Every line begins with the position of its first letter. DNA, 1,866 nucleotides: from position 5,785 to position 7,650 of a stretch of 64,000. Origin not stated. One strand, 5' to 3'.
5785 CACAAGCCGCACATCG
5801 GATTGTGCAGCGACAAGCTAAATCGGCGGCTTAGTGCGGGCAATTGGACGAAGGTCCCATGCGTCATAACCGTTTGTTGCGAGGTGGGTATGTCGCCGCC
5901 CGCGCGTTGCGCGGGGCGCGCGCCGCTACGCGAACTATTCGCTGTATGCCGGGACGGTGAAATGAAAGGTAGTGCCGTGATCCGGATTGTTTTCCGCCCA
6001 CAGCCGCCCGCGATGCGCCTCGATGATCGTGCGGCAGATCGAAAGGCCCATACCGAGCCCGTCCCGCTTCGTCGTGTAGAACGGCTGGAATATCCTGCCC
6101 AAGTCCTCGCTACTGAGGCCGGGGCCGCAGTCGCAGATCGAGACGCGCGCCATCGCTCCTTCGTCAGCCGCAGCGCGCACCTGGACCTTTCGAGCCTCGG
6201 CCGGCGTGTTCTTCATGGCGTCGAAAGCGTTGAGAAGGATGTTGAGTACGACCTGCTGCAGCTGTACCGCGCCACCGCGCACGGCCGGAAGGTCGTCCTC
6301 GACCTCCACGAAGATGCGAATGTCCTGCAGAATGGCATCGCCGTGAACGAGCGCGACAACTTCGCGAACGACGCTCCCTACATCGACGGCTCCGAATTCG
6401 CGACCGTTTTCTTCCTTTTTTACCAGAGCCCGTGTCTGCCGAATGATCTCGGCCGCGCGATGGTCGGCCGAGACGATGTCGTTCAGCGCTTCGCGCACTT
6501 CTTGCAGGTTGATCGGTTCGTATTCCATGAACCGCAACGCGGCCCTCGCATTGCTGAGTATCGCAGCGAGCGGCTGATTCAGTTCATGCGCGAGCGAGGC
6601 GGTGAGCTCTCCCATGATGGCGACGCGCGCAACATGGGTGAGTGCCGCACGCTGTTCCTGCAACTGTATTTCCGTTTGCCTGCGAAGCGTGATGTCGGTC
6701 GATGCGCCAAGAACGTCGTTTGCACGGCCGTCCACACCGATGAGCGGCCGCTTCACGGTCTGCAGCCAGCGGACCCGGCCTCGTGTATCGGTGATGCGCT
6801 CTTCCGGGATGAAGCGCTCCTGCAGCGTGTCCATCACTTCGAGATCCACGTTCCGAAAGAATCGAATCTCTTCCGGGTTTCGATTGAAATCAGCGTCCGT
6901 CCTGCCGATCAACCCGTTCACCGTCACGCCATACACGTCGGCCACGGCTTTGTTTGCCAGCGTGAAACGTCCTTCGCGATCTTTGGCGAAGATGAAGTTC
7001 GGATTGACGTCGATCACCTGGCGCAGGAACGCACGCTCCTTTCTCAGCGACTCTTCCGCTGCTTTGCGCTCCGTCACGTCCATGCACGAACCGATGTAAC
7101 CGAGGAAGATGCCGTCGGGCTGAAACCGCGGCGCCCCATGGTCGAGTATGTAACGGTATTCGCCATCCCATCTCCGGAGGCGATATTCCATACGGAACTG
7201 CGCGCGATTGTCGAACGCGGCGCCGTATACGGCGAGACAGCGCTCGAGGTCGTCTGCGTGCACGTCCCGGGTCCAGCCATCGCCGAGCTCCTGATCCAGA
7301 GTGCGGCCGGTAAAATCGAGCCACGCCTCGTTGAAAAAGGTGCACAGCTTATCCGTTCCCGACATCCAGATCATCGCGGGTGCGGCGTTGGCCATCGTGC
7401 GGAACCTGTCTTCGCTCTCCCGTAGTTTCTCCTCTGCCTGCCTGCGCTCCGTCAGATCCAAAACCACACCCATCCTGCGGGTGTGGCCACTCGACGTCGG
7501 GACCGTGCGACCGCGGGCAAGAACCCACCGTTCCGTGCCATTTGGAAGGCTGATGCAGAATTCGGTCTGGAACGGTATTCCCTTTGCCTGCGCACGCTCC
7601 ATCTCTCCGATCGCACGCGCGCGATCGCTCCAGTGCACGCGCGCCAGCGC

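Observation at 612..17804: Six copies of a short palindrome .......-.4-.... in the non-coding gaps of the first 18 kb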

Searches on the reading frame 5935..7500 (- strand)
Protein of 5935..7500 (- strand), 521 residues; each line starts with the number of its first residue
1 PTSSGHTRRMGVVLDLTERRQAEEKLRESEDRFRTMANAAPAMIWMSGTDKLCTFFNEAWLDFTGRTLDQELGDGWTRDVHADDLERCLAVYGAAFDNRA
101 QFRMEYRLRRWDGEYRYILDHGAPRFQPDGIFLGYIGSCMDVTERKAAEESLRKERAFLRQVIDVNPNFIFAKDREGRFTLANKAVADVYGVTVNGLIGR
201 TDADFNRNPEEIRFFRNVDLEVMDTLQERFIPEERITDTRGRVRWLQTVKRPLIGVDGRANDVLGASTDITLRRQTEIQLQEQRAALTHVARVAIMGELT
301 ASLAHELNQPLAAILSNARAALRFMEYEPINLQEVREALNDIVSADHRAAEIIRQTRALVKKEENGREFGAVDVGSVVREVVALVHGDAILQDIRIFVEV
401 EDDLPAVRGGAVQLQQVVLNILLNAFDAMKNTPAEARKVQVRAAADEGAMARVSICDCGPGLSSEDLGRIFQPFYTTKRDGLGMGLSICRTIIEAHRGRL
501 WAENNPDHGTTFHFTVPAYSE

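Call 50: search_solved_structures(query=window:5935-7500:-, show_alignments=3, max_evalue=1e-10)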
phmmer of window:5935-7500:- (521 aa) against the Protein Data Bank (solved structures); distinct sequences matched with E-value up to 1e-10: 24.
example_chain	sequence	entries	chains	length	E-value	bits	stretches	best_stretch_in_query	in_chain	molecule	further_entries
8a3u_A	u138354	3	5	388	1.3e-46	162.5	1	255-520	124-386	Putative Sensory box protein,Sensor protein FixL | Putative Sensory box protein,Putative Sensory box protein,Sensor protein FixL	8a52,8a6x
8a7f_A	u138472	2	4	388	1.4e-46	162.4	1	255-520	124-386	Putative Sensory box protein,Sensor protein FixL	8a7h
4gcz_A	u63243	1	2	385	1.6e-46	162.2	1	263-520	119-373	Blue-light photoreceptor, Sensor protein fixL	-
3a0r_A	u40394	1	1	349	6.4e-28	100.8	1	161-518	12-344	Sensor protein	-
9jfj_A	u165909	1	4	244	1.1e-25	93.5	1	291-517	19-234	Sensor histidine kinase ZraS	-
5idj_A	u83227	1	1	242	3.9e-23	85.1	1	290-520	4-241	Histidine kinase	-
3a0t_A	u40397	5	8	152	8.3e-20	74.1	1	368-518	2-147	Sensor protein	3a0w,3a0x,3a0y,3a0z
9qq6_A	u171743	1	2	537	3.4e-17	65.5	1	33-507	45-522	histidine kinase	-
5idm_A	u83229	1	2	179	3.6e-16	62.1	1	372-520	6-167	Cell cycle histidine kinase CckA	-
9p6i_A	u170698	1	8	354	6.5e-15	58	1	273-518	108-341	histidine kinase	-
3d36_A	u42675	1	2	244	4.6e-14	55.2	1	294-518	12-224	Sporulation kinase B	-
5uht_A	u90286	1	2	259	5.2e-14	55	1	295-517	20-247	Sensor histidine kinase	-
6azr_A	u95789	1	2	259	5.2e-14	55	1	295-517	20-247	Sensor histidine kinase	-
3dge_A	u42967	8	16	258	5.2e-14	55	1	295-517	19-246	Sensor protein | Histidine kinase | Sensor histidine kinase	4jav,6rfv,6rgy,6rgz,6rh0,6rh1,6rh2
2c2a_A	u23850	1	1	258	5.3e-14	55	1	295-517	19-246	SENSOR HISTIDINE KINASE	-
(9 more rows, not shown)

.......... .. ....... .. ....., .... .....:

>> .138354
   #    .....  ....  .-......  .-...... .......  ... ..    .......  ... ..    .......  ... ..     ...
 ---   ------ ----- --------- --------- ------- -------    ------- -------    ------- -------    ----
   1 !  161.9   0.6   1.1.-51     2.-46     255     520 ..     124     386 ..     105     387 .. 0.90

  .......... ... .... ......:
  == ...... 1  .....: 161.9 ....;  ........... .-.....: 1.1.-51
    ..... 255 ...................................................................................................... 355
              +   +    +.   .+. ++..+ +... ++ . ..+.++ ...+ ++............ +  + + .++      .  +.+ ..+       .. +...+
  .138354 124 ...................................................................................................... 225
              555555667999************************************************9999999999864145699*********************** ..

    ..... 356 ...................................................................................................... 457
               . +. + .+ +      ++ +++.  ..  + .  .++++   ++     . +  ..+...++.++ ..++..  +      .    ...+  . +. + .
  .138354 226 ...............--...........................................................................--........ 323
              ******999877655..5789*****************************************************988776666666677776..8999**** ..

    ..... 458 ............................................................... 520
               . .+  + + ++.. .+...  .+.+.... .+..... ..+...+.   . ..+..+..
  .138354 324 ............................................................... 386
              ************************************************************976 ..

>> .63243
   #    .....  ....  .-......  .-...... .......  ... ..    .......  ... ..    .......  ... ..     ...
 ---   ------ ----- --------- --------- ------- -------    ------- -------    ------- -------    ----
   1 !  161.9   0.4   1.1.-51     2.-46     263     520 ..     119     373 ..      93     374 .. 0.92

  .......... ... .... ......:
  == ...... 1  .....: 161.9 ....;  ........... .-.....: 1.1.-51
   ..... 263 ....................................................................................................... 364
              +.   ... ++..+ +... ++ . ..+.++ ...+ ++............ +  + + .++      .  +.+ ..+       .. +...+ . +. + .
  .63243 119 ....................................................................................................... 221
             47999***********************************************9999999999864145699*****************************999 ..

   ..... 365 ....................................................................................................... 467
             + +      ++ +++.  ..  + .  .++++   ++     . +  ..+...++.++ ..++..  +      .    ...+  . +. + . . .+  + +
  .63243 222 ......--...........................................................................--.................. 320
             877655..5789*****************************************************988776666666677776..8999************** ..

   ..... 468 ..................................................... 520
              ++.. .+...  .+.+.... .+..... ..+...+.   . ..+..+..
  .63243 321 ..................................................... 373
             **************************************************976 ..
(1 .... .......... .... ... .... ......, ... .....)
